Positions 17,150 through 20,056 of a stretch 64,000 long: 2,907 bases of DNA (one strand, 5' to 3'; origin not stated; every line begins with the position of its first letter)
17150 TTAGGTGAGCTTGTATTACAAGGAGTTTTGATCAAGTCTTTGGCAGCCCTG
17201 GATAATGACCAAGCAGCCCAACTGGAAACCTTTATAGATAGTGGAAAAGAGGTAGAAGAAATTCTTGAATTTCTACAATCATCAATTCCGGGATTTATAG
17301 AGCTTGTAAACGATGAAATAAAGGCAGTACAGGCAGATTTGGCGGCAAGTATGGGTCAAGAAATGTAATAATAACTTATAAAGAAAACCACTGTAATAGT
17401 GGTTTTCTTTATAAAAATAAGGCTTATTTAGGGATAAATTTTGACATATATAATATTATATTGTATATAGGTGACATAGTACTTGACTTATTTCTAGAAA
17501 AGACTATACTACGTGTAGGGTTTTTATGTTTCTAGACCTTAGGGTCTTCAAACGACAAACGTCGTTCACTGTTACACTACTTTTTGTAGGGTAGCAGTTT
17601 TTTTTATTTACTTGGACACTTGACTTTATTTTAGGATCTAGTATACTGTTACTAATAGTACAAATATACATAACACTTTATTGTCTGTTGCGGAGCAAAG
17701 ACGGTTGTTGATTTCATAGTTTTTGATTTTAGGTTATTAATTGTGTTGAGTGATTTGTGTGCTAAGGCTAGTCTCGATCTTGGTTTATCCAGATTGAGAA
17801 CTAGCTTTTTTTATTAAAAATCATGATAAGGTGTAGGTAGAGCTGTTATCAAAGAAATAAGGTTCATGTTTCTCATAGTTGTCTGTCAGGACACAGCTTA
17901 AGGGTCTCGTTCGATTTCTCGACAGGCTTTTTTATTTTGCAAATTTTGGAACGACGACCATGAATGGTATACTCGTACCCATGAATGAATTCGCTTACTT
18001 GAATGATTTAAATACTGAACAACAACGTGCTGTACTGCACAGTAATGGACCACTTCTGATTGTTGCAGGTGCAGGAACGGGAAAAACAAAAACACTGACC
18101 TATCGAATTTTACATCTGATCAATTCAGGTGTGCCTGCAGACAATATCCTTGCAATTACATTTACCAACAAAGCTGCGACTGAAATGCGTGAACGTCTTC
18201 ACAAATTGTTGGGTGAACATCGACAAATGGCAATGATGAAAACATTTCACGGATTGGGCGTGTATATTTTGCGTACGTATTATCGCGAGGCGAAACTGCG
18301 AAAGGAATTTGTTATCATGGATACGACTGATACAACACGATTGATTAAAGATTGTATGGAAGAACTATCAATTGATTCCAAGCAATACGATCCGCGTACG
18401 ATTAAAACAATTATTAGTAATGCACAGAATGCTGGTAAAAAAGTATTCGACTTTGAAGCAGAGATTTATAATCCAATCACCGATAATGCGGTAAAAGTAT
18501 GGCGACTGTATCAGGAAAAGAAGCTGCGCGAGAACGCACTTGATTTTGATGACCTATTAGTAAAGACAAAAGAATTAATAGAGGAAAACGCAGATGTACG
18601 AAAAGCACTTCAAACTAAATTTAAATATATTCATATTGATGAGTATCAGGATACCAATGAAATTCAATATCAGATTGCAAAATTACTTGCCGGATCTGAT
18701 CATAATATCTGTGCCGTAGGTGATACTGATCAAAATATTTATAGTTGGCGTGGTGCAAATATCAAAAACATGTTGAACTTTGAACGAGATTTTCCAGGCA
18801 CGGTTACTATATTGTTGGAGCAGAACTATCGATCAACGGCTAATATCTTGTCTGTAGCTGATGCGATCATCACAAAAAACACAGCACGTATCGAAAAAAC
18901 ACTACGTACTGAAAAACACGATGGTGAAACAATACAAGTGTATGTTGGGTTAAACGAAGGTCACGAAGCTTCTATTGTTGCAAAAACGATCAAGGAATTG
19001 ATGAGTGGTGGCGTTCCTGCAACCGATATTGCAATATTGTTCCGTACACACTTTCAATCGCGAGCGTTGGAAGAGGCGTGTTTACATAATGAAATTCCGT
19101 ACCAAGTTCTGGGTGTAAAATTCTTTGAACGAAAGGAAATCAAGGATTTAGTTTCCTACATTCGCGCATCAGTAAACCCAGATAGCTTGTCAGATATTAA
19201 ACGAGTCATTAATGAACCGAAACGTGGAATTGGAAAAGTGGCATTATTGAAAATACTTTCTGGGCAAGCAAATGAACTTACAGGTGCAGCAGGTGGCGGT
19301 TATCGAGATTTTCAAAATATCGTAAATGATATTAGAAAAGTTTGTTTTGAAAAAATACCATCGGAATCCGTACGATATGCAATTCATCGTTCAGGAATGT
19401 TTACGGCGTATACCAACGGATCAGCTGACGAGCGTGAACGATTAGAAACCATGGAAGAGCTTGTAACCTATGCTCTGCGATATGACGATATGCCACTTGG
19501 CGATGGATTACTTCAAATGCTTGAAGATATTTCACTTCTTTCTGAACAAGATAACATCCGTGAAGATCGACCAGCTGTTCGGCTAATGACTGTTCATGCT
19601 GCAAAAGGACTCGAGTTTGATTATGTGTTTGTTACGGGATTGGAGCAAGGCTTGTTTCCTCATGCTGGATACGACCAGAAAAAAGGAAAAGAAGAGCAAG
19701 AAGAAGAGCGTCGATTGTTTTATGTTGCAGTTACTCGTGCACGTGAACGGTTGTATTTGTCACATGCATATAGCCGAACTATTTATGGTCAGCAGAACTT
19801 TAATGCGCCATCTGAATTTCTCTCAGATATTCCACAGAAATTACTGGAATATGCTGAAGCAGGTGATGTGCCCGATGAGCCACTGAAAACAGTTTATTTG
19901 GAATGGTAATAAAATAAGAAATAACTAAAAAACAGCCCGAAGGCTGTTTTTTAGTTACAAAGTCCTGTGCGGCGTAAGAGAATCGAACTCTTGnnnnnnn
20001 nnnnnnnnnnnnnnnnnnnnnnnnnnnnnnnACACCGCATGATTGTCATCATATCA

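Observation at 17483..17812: Tandem duplicated near-consensus promoters driving two ORF-less transcripts upstream of pcrA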

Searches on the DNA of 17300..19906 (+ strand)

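Call 4: search_rna_families(source=window, start=17300, end=18050, threshold=evalue, max_evalue=10, show_alignments=3)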
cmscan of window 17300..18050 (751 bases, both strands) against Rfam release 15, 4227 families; matches with E-value up to 10: 13.
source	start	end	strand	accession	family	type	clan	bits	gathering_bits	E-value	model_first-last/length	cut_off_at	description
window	17364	17446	-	RF00238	ctRNA_pND324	Gene; antisense;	-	26.7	45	0.13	1-86/86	no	ctRNA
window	17374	17452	-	RF02053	STnc430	Gene; sRNA;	-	25.3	47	0.12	1-162/162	no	Enterobacterial sRNA STnc430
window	17348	17428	+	RF01692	Bacteroid-trp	Cis-reg; leader;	-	22.8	49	6.5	1-131/131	no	Bacteroidete tryptophan peptide leader RNA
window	17347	17415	+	RF02064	STnc370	Gene; sRNA;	-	21.7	54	3.6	1-71/71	no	Enterobacterial sRNA STnc370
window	17778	17804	-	RF01105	SBWMV2_UPD-PKl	Cis-reg;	-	18.5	39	8.5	1-27/27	no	Pseudoknot of upstream pseudoknot domain (UPD) of the 3'UTR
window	17377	17450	+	RF02544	mt-tmRNA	Gene;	CL00001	18.3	65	3.5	1-77/77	no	Mitochondrion-encoded tmRNA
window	17376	17416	+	RF00854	mir-5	Gene; miRNA;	-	18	75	1.5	1-70/70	no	mir-5 microRNA precursor family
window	17707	17789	+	RF04319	BTncRNA_FopS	Gene; sRNA;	-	17.9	56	4.7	1-71/71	no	Bacteroidetes FopS (family of paralogous sRNAs)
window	17376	17414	+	RF03940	MIR9563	Gene; miRNA;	-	16.2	90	4.9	1-127/127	no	MIR9563 microRNA precursor family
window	17356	17408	+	RF01459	rliE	Gene; sRNA;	-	16.2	90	5.1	1-222/222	no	Listeria sRNA rliE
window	17375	17414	-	RF00854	mir-5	Gene; miRNA;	-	15.9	75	5.1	1-70/70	no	mir-5 microRNA precursor family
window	17880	17924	+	RF00330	snoZ43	Gene; snRNA; snoRNA; CD-box;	-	15.2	43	5.8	1-100/100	no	Small nucleolar RNA Z43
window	17305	17332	+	RF01420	snoR113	Gene; snRNA; snoRNA; CD-box;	-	13.8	47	7.3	1-103/103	no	Small nucleolar RNA snoR113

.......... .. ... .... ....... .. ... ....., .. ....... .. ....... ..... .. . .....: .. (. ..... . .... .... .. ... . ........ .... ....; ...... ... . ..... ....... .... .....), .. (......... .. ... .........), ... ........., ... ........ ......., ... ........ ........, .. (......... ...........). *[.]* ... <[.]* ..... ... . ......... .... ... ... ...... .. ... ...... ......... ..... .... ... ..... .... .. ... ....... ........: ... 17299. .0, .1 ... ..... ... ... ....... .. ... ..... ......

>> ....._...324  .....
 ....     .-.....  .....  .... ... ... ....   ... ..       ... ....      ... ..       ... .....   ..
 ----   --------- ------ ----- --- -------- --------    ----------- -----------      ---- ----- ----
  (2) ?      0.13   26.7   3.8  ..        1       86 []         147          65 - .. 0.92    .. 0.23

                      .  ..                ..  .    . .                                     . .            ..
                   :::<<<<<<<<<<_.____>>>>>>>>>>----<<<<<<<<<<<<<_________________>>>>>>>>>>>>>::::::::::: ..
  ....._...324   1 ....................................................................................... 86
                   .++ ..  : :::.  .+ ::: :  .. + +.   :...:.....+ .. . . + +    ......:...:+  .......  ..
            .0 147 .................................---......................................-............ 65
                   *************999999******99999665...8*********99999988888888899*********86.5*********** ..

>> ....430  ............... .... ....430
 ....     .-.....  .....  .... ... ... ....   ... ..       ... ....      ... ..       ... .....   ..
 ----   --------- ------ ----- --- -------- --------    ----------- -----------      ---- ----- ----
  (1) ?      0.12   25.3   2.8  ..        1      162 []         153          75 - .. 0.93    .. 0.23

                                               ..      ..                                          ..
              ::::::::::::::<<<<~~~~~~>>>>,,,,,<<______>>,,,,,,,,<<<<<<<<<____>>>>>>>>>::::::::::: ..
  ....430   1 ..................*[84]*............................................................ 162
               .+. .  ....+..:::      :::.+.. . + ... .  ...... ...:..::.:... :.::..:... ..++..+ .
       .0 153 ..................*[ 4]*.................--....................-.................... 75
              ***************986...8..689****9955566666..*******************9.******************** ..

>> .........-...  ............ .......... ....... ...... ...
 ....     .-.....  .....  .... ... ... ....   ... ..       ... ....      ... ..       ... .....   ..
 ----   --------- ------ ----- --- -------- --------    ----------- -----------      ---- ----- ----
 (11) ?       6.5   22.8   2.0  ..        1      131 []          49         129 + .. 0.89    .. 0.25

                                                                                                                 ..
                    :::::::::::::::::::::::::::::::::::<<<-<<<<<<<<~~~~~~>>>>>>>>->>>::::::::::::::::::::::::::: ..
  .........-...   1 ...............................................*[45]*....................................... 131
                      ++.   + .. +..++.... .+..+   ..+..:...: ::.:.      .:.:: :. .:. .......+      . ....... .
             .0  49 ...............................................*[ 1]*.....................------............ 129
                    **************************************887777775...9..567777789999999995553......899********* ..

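Call 50: build_rna_model(alignment_id=A3, structure=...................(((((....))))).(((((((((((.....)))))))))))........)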
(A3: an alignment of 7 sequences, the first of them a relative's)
Model R1 built from alignment A3 (7 sequences, 69 columns); structure: as given.
model positions 67; base pairs 16; branch points 1; effective number of sequences 2.4; information 0.838 bits per position. Calibrated on 0.2 Mb of random sequence (short: E-values are rough).
structure used (alignment columns):
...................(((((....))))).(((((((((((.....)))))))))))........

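Call 52: search_with_rna_model(model_id=R1, sources=[window, L081, L161, L162, L165, L171, L173, L174, L176, L177, L178, L179, L180, L182, L001, L002, L003, L004, L005, L006, L008, L010, L011, L012, L013, L015, L016, L017, L018, L019, L020, L022, L024, L025, L026, L027, L028, L029, L030, L031, L032, L033, L034, L035, L036, L037, L038, L039, L040, L043, L044, L052, L053, L063, L082, L083, L084, L085, L087, L088, L089, L091, L092, L093, L094, L095, L096, L099, L100, L101, L102, L104, L105, L107, L108, L109, L111, L112, L113, L114, L116, L119, L120, L121, L123, L124, L126, L127, L128, L132, L134, L135, L136, L137, L138, L141, L144, L145, L146, L147], max_evalue=10, make_alignment=true, show_alignments=0)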
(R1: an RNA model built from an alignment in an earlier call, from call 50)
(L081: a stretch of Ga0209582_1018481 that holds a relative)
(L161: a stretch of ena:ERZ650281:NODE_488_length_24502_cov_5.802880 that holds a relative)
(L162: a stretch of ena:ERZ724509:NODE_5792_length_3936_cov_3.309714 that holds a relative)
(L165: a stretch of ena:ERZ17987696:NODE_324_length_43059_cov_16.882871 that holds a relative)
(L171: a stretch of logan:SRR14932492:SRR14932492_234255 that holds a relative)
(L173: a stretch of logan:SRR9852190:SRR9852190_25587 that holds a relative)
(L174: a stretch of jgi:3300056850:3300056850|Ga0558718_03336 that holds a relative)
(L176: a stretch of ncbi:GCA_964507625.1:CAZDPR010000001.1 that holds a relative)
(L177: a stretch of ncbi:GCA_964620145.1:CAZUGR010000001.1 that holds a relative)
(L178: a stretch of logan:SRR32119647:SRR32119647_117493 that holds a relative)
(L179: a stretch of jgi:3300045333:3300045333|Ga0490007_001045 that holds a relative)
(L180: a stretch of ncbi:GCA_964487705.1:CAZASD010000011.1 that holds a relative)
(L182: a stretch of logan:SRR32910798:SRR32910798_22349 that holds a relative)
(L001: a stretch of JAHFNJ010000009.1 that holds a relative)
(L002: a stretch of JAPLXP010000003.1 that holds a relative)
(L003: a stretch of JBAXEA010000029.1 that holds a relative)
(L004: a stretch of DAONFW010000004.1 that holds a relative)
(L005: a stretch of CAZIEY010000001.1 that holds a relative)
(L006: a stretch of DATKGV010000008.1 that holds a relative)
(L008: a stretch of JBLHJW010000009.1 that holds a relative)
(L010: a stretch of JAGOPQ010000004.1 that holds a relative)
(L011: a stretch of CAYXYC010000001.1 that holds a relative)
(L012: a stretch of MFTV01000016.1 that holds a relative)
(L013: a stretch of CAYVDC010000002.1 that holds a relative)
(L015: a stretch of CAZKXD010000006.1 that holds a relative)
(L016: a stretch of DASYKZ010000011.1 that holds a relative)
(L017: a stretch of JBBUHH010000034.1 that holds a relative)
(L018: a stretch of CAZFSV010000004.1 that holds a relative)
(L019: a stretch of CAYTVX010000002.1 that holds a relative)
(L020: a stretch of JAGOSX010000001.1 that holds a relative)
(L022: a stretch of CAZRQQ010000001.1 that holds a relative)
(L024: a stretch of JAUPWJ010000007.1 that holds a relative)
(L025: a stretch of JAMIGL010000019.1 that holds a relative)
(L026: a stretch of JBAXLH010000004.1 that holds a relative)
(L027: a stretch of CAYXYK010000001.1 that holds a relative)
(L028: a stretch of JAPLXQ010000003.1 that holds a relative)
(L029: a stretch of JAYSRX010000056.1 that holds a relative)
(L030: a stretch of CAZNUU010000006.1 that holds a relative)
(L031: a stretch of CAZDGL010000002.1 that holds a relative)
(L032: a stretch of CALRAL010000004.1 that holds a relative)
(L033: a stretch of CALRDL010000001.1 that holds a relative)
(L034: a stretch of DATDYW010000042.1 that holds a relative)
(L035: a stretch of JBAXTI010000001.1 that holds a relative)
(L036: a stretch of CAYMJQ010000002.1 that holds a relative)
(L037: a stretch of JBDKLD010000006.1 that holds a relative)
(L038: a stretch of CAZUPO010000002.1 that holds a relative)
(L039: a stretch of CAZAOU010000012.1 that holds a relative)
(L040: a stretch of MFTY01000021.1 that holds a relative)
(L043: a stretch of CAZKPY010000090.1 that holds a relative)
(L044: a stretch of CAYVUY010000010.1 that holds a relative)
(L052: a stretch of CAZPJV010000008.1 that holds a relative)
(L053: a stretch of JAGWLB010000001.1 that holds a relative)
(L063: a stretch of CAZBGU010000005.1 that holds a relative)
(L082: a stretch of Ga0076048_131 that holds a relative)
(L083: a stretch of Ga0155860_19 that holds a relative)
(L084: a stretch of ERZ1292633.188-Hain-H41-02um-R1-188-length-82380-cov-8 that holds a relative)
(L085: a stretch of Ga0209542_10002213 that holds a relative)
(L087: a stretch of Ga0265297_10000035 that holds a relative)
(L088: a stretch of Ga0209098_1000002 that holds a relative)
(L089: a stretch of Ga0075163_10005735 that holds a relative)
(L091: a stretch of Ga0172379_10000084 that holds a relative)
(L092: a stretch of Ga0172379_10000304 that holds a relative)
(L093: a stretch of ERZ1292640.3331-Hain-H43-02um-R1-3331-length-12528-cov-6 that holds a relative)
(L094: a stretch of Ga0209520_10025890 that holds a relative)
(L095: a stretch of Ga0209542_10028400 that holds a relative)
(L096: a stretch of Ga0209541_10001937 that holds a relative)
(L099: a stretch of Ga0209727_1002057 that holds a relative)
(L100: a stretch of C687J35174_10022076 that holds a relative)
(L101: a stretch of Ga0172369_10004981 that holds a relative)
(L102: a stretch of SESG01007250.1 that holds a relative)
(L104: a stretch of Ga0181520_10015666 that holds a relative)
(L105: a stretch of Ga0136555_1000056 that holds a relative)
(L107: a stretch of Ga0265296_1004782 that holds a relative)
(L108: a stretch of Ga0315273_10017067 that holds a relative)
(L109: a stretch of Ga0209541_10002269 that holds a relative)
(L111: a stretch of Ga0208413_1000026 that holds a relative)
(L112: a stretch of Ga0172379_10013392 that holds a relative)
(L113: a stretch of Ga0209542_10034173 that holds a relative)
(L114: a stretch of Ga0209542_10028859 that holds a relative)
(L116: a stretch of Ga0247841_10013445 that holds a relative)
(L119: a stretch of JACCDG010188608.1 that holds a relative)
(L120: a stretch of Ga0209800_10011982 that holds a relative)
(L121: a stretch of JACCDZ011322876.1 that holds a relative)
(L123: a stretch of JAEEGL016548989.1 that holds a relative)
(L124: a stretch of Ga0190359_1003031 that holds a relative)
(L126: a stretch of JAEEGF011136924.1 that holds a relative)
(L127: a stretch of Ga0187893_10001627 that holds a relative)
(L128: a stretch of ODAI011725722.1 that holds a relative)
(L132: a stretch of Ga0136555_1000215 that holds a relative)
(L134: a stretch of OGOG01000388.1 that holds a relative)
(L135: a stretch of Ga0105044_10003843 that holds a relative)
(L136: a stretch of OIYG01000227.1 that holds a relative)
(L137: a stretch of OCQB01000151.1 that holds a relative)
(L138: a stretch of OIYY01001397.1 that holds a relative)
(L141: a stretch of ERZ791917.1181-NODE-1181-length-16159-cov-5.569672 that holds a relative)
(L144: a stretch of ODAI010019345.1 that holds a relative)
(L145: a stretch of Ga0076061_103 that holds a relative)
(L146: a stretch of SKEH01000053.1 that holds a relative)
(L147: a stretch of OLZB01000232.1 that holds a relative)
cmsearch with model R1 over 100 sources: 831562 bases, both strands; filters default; matches with E-value up to 10: 16.
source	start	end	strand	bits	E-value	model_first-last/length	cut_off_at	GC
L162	2654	2720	+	93.4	2.1e-16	1-67/67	no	0.39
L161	3540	3606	+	92.3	3.5e-16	1-67/67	no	0.36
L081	1131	1197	+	90.2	9.3e-16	1-67/67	no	0.43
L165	3514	3580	+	84.3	1.5e-14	1-67/67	no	0.4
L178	2663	2728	+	82.5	3.6e-14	1-67/67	no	0.33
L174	3606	3671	+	81.1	7e-14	1-67/67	no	0.35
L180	2728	2790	+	66.4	7.6e-11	1-67/67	no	0.52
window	17515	17603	+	52.9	4.4e-08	1-67/67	no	0.38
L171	2214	2243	+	43.2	4.5e-06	1-30/67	3'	0.37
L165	3859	3911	+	24.5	0.032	1-67/67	no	0.51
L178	6056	6128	+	17.8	0.75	1-67/67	no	0.44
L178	2895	2967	+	17.5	0.88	1-67/67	no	0.44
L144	5534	5587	+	15.3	2.5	1-67/67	no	0.22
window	17857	17933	+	13.3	6.4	1-67/67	no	0.42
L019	6396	6462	-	13.2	6.6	1-67/67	no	0.36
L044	9798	9868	-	12.8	8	1-67/67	no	0.28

Alignment A5: 16 matches aligned to the model, 141 columns, each read 5' to 3' on its own strand. Consensus structure (alignment columns), stored with it:
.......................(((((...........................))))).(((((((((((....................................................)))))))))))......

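Call 53: search_with_rna_model(model_id=R1, sources=[window, L081, L161, L162, L165, L174, L178, L180], max_evalue=0.00001, make_alignment=true, show_alignments=0)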
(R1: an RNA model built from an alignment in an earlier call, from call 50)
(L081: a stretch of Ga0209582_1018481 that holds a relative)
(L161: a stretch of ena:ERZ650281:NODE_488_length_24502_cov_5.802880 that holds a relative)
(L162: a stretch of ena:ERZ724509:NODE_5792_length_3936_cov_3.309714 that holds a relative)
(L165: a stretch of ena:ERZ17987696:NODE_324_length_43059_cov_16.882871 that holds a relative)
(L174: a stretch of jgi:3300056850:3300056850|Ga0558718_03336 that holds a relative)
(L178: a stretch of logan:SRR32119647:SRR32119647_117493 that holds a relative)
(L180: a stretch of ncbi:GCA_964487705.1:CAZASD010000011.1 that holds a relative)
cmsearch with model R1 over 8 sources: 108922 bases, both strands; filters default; matches with E-value up to 0.00001: 8.
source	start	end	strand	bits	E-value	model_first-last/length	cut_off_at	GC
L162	2654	2720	+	93.4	2.7e-17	1-67/67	no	0.39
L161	3540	3606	+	92.3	4.6e-17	1-67/67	no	0.36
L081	1131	1197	+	90.2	1.2e-16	1-67/67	no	0.43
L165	3514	3580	+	84.3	2e-15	1-67/67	no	0.4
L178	2663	2728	+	82.5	4.7e-15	1-67/67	no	0.33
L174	3606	3671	+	81.1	9.1e-15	1-67/67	no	0.35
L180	2728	2790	+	66.4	9.9e-12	1-67/67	no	0.52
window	17515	17603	+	52.9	5.8e-09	1-67/67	no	0.38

Alignment A6: 8 matches aligned to the model, 114 columns, each read 5' to 3' on its own strand. Consensus structure (alignment columns), stored with it:
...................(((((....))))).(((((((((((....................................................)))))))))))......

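Call 57: build_rna_model(alignment_id=A8, structure=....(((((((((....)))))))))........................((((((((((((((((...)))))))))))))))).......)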
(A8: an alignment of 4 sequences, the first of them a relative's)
Model R2 built from alignment A8 (4 sequences, 92 columns); structure: as given.
model positions 88; base pairs 25; branch points 1; effective number of sequences 1.68; information 0.647 bits per position. Calibrated on 0.2 Mb of random sequence (short: E-values are rough).
structure used (alignment columns):
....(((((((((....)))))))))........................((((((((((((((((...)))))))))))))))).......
